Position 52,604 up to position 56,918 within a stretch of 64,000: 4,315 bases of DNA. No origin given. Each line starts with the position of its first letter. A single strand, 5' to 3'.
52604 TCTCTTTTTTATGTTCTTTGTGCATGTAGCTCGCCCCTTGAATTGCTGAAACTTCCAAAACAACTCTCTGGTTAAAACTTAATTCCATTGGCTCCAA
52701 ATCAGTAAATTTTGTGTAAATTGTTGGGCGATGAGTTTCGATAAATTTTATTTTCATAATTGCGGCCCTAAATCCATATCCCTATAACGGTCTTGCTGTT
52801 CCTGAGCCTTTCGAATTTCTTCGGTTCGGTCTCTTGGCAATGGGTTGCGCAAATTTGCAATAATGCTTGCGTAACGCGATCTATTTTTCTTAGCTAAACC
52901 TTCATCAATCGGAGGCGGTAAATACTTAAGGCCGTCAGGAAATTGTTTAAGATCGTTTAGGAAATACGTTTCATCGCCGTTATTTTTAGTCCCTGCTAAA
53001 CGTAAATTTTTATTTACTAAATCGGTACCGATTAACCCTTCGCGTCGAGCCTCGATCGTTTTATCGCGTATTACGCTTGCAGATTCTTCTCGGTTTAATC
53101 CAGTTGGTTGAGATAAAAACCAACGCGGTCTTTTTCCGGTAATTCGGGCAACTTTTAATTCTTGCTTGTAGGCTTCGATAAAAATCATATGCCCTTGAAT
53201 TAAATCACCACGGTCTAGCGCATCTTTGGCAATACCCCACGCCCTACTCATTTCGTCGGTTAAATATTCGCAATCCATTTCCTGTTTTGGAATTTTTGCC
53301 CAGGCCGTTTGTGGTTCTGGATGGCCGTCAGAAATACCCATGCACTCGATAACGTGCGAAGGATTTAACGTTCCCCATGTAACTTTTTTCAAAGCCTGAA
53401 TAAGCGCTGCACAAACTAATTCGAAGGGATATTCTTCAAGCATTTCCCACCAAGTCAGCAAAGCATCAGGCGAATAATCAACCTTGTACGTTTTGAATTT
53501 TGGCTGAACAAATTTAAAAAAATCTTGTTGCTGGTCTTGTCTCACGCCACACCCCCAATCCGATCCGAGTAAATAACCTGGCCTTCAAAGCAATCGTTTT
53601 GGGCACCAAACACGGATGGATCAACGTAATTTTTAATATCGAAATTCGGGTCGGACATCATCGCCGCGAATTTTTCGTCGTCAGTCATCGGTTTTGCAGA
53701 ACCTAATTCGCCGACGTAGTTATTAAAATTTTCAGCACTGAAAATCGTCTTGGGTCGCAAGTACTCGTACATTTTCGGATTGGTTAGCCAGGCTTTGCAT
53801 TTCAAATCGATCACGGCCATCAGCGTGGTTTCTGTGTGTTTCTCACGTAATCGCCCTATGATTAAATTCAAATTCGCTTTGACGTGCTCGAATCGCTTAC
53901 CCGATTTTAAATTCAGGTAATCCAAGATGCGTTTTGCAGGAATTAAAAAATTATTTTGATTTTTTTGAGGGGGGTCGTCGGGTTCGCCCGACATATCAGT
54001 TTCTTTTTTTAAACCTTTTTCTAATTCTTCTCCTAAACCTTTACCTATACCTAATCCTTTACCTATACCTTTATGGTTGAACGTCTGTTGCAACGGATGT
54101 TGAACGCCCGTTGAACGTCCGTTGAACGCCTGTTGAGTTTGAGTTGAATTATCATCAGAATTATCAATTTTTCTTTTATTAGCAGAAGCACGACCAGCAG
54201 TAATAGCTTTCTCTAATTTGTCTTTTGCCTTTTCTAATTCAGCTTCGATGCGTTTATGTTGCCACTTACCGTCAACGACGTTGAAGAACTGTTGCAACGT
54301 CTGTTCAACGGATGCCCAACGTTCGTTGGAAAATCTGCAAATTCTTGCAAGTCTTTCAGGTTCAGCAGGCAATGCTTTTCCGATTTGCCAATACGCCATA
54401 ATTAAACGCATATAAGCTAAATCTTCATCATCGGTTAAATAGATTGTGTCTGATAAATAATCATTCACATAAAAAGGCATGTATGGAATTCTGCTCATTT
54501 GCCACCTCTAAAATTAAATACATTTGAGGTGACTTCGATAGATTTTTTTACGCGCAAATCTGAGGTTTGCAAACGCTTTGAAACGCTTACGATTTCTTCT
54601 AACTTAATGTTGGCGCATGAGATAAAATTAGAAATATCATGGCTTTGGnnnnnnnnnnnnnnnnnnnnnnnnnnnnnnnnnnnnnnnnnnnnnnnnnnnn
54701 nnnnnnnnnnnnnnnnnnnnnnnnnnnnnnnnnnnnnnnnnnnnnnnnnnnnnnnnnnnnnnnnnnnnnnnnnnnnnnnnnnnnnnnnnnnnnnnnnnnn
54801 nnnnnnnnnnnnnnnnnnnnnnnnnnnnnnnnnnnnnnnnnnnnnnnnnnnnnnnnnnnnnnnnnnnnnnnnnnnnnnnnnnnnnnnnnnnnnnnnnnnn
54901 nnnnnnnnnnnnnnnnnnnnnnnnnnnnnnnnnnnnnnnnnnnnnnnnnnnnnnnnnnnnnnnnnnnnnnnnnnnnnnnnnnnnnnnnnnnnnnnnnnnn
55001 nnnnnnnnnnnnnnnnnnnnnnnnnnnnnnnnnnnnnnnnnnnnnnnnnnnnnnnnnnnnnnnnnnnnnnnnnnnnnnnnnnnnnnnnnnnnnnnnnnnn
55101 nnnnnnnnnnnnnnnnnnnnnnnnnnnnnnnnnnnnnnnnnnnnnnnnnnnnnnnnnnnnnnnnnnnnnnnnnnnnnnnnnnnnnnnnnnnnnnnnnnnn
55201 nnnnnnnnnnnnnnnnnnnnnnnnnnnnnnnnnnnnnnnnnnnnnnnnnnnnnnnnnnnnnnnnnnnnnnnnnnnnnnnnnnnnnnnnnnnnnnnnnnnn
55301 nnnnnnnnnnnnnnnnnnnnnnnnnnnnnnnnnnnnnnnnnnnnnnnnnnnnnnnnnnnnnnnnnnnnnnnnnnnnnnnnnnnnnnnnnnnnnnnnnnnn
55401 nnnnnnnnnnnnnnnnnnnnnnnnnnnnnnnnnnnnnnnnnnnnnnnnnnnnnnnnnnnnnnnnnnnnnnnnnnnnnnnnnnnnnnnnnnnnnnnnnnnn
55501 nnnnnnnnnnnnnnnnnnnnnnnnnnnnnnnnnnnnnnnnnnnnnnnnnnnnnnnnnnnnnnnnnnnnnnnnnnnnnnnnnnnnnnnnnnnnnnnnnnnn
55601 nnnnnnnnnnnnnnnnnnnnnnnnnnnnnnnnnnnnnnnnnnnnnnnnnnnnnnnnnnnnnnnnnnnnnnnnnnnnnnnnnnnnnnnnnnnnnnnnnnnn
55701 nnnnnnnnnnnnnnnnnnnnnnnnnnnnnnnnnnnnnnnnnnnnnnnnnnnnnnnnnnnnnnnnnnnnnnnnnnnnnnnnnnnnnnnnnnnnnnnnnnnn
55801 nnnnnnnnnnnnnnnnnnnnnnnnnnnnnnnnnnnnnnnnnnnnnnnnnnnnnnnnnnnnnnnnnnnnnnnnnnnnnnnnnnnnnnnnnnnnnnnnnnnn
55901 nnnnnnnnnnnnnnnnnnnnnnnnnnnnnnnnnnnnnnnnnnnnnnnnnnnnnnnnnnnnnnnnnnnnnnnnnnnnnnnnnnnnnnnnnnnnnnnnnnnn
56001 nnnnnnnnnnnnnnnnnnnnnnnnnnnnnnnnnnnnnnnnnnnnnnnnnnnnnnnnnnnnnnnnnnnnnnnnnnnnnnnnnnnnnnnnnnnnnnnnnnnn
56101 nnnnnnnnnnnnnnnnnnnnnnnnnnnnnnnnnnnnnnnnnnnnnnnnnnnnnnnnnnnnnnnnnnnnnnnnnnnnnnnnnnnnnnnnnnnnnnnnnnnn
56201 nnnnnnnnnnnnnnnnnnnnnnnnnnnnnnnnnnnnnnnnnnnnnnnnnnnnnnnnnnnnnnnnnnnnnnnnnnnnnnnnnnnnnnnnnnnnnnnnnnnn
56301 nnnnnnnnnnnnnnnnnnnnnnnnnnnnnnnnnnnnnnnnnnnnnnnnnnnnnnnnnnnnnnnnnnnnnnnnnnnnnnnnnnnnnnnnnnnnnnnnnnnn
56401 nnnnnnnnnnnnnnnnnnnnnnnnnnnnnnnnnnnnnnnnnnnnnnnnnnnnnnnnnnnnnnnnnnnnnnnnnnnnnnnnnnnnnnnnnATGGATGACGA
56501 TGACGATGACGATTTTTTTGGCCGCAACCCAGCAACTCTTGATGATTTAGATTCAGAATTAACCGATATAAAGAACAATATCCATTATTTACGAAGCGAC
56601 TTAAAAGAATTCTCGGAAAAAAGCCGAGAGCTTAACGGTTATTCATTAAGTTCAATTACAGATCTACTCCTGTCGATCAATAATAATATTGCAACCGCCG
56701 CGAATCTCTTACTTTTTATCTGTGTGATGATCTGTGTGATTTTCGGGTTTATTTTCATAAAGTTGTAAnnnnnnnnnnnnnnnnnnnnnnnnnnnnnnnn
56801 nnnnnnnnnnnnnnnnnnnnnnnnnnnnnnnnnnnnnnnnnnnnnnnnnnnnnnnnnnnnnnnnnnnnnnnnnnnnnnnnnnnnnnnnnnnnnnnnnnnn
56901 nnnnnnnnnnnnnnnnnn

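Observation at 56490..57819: Three-gene membrane/coiled-coil module co-transcribed with the cI-like repressor (rexAB/sieB-position candidate exclusion or abortive-infection system)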

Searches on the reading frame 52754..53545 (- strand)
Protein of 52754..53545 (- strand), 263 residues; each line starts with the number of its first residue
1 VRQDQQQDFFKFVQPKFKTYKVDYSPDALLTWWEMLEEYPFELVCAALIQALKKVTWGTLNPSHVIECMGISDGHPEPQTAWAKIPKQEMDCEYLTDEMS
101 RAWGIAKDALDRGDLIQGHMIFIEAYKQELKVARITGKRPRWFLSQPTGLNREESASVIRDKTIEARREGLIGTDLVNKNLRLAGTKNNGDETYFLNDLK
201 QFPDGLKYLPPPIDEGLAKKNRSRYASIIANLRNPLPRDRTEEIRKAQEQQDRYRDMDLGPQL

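Call 33: search_protein_families(library=phrogs, proteins=[window:52754-53545:-], max_evalue=0.001)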
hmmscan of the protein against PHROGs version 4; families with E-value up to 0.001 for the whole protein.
window:52754-53545:- (263 aa): 2 families
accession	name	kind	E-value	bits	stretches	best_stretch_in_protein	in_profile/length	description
phrog_6028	-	unknown function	2.5e-21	77.3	1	1-235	2-224/265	-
phrog_10105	-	unknown function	8e-06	26.5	1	1-85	1-86/210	-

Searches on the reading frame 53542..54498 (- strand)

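Call 33: search_protein_families(library=phrogs, proteins=[window:53542-54498:-], max_evalue=0.001)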
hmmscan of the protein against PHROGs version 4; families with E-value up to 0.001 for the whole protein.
window:53542-54498:- (318 aa): 13 families
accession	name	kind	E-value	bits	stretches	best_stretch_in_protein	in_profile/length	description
phrog_21472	-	unknown function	1.1e-35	124.7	1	3-280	3-272/299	-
phrog_9327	-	DNA, RNA and nucleotide metabolism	6.4e-35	122.1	1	1-139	1-143/276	primosomal protein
phrog_6451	-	DNA, RNA and nucleotide metabolism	6.5e-35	122.2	1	4-148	1-145/272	primosomal protein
phrog_3992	-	DNA, RNA and nucleotide metabolism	8.4e-32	112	1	1-128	2-121/345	primosomal protein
phrog_12767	-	unknown function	2.5e-28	100.4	1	5-142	2-136/324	-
phrog_428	-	DNA, RNA and nucleotide metabolism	6.1e-27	95.9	1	123-262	192-308/455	replication initiation protein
phrog_1163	-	unknown function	3.8e-22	80.3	1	146-276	136-262/273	-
phrog_20981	-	unknown function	1.6e-15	58.5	1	182-294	171-283/293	-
phrog_22793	-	unknown function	2.3e-12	47.8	1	187-262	58-133/177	-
phrog_4118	-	DNA, RNA and nucleotide metabolism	5.1e-12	46.9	1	11-138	8-139/315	primosomal protein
phrog_6950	-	unknown function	1.1e-11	45.5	1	6-121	3-121/415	-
phrog_24353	-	unknown function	2.5e-05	24.8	1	6-128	9-135/294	-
phrog_20827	-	unknown function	6.2e-05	23.8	1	192-269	89-166/252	-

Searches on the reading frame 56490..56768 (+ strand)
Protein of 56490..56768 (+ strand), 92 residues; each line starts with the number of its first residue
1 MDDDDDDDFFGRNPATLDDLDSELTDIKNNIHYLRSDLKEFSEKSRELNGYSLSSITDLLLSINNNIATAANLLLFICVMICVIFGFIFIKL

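Call 6: search_protein_families(library=pfam, proteins=[window:56490-56768:+], max_evalue=1)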
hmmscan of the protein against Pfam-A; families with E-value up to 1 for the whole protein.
window:56490-56768:+ (92 aa): 5 families
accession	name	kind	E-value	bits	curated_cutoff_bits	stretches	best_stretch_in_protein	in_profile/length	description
PF02185.22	HR1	-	0.0061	16.9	33.1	1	13-45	31-63/67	Hr1 repeat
PF09325.15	Vps5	-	0.04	13.9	27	1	4-49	20-65/236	Vps5 C terminal like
PF24389.1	ORC-CDC6-like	-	0.099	11.8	27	1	8-79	151-222/571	ORC-CDC6-like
PF07989.16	Cnn_1N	-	0.13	12.9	28.5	1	16-46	8-38/74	Centrosomin N-terminal motif 1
PF07352.17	Phage_Mu_Gam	-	0.25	11.7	28.3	1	19-48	35-65/149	Bacteriophage Mu Gam like protein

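Call 7: search_protein_families(library=padloc, proteins=[window:56490-56768:+], max_evalue=1)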
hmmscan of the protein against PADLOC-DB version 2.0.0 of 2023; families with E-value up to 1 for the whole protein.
window:56490-56768:+ (92 aa): 1 family
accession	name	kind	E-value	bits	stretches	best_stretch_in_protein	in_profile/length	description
PDLC01177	CorA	-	0.035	12.3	1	16-90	15-94/117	CorA-like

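Call 8: search_protein_families(library=phrogs, proteins=[window:56490-56768:+], max_evalue=1)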
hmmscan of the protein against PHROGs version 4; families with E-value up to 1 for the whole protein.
window:56490-56768:+ (92 aa): 3 families
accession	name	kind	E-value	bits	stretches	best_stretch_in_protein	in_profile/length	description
phrog_1193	-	other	0.026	15.5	1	18-89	2-67/76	hemolysin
phrog_9105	-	unknown function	0.086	13.6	1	23-81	113-172/190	-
phrog_6664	-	unknown function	0.86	11.1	1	15-49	59-91/97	-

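Call 25: find_related_loci(query=window:56490-56768:+, collection=viral_contigs, flank=5000)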
Query window:56490-56768:+ (92 aa) in viral_contigs; peptide patterns used: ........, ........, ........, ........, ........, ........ (x = any residue, [..] = any of these).
217 stretches matched a pattern, but none encodes a relative of the query by tblastn (E <= 1e-3).

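Call 27: search_dna_similar(query=window:56490-56768:+, collection=phages, mode=protein, max_evalue=1)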
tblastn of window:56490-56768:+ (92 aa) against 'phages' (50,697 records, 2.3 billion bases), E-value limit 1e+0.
No match.

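Call 32: search_protein_families(library=ncbifam, proteins=[window:56490-56768:+], max_evalue=1)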
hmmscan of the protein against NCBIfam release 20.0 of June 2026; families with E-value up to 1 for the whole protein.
window:56490-56768:+ (92 aa): 2 families
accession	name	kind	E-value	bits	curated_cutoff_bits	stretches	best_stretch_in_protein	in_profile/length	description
NF045995.1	MAG0865_DivIVA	hypoth_equivalog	0.014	15.6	55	1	41-65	8-34/69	MAG0865 family DivIVA-related protein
NF033872.1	SidA_fam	subfamily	0.049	12.4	60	1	22-82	259-320/379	T4SS effector SidA family protein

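Call 46: search_solved_structures(query=window:56490-56768:+, max_evalue=10, show_alignments=0)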
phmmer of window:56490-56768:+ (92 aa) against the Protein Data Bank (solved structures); distinct sequences matched with E-value up to 10: 51.
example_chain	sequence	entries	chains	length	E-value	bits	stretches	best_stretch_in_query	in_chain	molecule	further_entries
3zdj_A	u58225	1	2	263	0.41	14.5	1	16-76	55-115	ENCA BETA-LACTAMASE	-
8kdb_B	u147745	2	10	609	0.73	13.7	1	18-61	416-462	Phosphoprotein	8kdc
3toi_A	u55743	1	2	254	1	13.2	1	16-76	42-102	Ampicillin resistance protein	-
1ck3_A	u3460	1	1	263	1.1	13.2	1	16-76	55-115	BETA-LACTAMASE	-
3dtm_A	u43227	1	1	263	1.2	13.1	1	17-76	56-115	Beta-lactamase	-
4opq_A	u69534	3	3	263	1.3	12.9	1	16-76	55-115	TEM-94 ES-beta-lactamase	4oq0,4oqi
4op5_A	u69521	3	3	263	1.3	12.9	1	16-76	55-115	Extended spectrum beta-lactamase TEM-63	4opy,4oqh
1jvj_A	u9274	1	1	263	1.3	12.9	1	16-76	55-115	BETA-LACTAMASE TEM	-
4op8_A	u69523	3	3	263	1.3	12.9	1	16-76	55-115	TEM-94 ES-beta-lactamase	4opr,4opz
5aq8_A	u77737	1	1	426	1.3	12.9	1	16-76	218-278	OFF7_DB12V4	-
4ibx_A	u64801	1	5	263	1.3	12.9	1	16-76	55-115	Beta-lactamase TEM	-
5npo_B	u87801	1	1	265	1.4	12.9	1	16-76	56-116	Beta-lactamase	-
5aqb_A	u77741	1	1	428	1.4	12.8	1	16-76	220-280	3G61_DB15V4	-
7qlp_A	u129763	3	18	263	1.5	12.8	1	16-76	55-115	Beta-lactamase TEM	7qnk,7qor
1axb_A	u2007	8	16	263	1.5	12.8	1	16-76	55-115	TEM-1 BETA LACTAMASE | PROTEIN (BETA-LACTAMASE) | BETA-LACTAMASE TEM1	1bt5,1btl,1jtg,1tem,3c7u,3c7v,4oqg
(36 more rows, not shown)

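Call 65: find_related_loci(query=window:56490-56768:+, collection=metagenome_contigs, flank=5000)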
Query window:56490-56768:+ (92 aa) in metagenome_contigs; peptide patterns used: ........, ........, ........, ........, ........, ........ (x = any residue, [..] = any of these).
600 stretches matched a pattern, but none encodes a relative of the query by tblastn (E <= 1e-3).
